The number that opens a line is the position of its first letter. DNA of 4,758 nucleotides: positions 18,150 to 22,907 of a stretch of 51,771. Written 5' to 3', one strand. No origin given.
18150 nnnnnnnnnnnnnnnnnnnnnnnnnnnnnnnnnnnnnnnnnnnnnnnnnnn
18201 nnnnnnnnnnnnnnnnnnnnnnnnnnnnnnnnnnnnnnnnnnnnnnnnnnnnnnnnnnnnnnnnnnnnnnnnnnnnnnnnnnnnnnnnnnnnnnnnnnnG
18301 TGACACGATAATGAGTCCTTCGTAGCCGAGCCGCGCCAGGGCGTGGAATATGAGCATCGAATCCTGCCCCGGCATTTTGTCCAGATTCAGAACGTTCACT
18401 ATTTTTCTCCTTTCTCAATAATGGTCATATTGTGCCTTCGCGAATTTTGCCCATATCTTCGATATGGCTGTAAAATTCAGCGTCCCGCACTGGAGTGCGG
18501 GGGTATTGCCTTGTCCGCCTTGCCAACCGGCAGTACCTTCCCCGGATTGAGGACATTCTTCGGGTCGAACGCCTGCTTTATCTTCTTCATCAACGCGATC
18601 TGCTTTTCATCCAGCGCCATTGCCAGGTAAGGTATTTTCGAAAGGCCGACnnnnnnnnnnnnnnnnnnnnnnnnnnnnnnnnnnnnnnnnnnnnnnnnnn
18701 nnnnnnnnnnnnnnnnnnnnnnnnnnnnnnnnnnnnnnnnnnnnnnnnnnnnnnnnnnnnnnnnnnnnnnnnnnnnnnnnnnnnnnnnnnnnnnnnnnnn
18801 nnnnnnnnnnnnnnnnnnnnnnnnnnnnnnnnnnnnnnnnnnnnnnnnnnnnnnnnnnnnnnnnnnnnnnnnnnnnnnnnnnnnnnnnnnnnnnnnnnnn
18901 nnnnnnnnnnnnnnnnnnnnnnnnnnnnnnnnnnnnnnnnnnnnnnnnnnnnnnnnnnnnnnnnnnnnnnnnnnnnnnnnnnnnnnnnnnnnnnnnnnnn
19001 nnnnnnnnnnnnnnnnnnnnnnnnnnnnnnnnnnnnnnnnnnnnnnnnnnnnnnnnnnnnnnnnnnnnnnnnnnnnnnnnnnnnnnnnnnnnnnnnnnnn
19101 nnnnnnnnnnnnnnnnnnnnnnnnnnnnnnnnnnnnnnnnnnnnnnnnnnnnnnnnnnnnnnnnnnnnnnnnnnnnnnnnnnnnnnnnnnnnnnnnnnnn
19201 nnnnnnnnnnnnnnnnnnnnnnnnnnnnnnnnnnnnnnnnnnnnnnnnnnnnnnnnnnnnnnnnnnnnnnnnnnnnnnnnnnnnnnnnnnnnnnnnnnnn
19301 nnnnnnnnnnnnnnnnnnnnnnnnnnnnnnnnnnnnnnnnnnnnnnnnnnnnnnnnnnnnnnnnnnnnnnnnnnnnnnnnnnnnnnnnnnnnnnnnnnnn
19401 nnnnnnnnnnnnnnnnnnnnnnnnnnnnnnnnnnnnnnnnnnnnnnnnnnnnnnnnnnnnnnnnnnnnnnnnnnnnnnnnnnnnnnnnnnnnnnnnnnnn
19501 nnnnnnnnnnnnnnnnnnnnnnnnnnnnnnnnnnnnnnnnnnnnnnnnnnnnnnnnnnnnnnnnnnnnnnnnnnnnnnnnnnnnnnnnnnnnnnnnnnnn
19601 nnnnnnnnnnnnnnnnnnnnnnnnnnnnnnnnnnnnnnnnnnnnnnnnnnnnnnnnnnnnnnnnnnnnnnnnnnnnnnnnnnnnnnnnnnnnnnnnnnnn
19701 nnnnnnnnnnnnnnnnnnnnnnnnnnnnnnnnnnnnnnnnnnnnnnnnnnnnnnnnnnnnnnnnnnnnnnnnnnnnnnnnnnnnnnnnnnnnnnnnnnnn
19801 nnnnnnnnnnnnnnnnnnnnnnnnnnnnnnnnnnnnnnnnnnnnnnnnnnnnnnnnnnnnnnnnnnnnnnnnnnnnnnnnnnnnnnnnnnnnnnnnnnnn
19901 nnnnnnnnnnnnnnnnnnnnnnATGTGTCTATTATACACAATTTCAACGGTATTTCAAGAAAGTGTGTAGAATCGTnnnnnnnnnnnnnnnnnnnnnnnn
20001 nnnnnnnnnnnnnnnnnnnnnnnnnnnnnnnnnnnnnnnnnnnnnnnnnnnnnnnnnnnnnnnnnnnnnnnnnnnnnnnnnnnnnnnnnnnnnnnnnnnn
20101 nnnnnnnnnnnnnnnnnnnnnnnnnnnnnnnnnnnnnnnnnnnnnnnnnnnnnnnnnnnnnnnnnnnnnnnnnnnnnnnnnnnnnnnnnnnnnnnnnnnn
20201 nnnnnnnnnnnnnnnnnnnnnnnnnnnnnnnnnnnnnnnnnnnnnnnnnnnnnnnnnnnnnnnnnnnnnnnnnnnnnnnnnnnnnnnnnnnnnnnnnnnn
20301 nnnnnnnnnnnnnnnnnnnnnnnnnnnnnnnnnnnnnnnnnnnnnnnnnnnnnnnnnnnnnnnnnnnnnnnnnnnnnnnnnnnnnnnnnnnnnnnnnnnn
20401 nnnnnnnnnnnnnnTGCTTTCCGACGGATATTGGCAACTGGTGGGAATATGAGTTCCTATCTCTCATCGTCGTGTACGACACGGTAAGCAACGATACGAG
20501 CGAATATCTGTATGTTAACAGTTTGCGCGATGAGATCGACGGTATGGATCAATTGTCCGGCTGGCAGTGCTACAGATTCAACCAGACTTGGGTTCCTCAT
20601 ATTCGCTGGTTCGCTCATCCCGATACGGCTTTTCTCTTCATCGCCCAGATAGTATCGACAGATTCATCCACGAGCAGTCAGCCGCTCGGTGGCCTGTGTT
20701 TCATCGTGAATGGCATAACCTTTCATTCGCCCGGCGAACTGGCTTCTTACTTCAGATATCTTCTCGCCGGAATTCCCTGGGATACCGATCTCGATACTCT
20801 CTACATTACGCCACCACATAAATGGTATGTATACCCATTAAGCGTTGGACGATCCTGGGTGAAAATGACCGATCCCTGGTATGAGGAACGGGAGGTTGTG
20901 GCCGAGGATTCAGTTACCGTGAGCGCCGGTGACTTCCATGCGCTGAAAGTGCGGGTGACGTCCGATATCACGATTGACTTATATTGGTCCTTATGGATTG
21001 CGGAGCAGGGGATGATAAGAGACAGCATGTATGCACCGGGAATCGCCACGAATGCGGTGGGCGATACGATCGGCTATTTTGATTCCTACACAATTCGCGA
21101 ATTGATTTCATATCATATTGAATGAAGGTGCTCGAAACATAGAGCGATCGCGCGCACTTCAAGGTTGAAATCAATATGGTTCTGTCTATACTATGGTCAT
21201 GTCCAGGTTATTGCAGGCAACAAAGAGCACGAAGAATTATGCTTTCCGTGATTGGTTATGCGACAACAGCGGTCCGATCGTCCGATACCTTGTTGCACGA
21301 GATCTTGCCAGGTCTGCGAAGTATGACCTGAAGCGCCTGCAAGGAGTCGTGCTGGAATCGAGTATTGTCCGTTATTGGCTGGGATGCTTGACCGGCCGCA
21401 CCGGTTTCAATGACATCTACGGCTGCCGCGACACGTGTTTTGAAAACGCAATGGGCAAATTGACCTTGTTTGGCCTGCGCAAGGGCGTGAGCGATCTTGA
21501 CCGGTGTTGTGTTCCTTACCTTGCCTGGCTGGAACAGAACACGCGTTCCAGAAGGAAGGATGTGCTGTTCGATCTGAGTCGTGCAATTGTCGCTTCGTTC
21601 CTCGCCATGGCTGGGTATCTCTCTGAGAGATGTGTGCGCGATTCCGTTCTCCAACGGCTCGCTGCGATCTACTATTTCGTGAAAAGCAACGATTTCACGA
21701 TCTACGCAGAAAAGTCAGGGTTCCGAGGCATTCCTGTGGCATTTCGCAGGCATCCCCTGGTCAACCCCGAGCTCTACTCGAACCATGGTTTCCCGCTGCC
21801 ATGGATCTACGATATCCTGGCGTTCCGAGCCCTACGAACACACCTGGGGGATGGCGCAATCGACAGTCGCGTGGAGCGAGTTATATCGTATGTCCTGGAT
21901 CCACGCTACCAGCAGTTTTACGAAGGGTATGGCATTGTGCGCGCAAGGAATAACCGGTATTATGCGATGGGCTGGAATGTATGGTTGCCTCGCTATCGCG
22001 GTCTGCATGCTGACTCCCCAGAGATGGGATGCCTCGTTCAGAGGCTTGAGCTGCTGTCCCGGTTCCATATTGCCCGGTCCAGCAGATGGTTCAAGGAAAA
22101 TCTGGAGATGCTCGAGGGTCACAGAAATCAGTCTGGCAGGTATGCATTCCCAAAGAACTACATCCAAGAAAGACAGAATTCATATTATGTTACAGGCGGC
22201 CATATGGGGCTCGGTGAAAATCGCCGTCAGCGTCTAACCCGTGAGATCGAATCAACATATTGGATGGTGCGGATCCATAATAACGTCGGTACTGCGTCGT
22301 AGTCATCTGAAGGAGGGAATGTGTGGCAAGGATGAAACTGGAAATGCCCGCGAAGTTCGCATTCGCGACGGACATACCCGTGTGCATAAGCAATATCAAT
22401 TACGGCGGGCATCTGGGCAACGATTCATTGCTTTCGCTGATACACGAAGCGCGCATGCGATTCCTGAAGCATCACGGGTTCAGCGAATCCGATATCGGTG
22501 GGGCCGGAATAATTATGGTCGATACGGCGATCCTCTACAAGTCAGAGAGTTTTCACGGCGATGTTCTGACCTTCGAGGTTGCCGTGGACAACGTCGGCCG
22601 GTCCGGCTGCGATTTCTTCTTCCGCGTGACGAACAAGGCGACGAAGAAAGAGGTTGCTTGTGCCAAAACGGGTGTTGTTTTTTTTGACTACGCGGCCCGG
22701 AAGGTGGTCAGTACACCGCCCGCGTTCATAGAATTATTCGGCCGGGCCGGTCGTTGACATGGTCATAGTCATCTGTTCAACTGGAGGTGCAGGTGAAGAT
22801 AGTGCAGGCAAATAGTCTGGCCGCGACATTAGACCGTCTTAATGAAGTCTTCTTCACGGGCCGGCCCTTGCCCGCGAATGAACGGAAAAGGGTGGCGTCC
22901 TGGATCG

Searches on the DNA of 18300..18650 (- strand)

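Call 9: search_rna_families(source=window, start=18300, end=18650, threshold=evalue, max_evalue=10)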
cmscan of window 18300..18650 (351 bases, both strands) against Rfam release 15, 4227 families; matches with E-value up to 10: 2.
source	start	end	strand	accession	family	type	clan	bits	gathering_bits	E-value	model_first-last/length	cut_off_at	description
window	18301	18331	+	RF01122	sR39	Gene; snRNA; snoRNA; CD-box;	-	13.8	50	0.39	25-56/56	no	Small nucleolar RNA sR39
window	18539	18582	-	RF03050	RAGATH-25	Gene; sRNA;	-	11.4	49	4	1-50/50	no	RAGATH-25 RNA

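Call 82: search_dna_similar(query=window:18415-18525:-, collection=plasmids, mode=distant, max_evalue=0.01, max_rows=5)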
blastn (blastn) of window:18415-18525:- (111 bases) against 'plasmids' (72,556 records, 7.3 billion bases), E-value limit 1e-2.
No match.

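Call 83: search_dna_similar(query=window:18415-18525:-, collection=phages, mode=distant, max_evalue=0.01, max_rows=5)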
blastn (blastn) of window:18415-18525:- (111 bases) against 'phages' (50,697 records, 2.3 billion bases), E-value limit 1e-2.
No match.
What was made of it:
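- No match in the plasmid or phage collections (calls 82, 83).
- Tried and rejected: No match (calls 82, 83).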

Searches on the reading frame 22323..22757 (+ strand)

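Call 70: search_protein_families(library=pfam, proteins=[window:22323-22757:+], max_evalue=0.00001)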
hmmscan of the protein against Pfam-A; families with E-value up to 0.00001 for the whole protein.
window:22323-22757:+ (144 aa): 2 families
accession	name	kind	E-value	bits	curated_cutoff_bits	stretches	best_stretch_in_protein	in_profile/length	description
PF13279.12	4HBT_2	-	4.1e-22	79.3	25.5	1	23-137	4-120/122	Thioesterase-like superfamily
PF03061.28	4HBT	-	4.7e-06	27.3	20.6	1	36-108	9-76/79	Thioesterase superfamily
